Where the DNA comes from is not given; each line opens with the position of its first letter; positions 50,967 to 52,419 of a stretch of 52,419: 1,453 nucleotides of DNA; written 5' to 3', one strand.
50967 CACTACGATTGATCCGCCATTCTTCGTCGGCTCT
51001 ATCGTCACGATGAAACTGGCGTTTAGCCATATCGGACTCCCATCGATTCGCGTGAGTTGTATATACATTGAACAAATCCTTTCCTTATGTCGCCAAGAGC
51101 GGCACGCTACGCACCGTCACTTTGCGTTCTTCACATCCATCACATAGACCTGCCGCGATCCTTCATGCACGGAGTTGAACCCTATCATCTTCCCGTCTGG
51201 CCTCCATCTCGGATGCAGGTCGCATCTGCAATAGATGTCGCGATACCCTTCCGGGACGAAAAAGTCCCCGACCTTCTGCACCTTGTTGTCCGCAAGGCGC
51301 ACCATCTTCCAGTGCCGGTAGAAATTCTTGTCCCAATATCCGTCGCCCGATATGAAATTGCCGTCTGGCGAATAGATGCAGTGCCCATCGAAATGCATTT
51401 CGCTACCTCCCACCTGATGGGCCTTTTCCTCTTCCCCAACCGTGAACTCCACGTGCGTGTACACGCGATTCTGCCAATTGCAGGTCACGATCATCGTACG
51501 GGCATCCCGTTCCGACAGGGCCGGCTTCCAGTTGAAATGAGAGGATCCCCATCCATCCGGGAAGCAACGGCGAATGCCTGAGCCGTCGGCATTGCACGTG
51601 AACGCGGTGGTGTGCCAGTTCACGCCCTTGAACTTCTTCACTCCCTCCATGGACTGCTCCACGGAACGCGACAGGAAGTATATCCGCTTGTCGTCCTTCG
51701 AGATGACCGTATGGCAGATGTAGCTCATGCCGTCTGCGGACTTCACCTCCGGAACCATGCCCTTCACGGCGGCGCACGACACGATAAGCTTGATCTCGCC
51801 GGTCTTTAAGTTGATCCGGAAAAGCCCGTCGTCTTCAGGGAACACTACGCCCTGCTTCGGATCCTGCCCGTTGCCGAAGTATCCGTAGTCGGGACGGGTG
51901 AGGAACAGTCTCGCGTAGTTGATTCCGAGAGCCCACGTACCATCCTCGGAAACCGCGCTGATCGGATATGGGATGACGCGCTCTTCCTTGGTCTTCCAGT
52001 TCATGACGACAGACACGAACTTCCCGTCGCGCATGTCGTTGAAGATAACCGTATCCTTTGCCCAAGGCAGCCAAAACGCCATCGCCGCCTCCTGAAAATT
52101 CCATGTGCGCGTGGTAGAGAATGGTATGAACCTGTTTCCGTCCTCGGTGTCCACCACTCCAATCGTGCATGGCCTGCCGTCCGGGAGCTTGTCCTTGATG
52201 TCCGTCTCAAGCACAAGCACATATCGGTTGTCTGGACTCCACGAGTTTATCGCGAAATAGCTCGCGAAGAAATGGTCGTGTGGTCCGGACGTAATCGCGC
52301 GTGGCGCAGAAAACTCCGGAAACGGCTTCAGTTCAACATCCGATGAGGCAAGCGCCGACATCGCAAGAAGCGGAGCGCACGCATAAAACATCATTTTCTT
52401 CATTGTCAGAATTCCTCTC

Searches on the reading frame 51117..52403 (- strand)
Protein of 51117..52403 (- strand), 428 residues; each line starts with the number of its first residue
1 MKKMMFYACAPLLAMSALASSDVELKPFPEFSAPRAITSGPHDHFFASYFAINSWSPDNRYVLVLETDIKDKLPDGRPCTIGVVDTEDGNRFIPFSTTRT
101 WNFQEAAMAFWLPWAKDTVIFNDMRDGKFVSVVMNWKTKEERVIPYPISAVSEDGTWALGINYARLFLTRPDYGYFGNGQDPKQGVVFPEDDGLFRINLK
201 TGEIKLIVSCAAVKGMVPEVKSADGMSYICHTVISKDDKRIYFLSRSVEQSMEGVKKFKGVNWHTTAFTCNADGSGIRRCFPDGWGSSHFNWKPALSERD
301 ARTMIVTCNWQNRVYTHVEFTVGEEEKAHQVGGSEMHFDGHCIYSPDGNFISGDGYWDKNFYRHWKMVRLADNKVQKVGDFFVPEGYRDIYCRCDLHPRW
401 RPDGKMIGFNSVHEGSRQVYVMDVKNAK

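Call 9: search_protein_families(library=pfam, proteins=[window:51117-52403:-])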
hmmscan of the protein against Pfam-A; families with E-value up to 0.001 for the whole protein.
window:51117-52403:- (428 aa): 1 family
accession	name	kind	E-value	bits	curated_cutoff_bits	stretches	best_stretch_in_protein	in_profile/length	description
PF07676.18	PD40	-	2.3e-07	31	20.9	0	398-421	14-38/38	WD40-like Beta Propeller Repeat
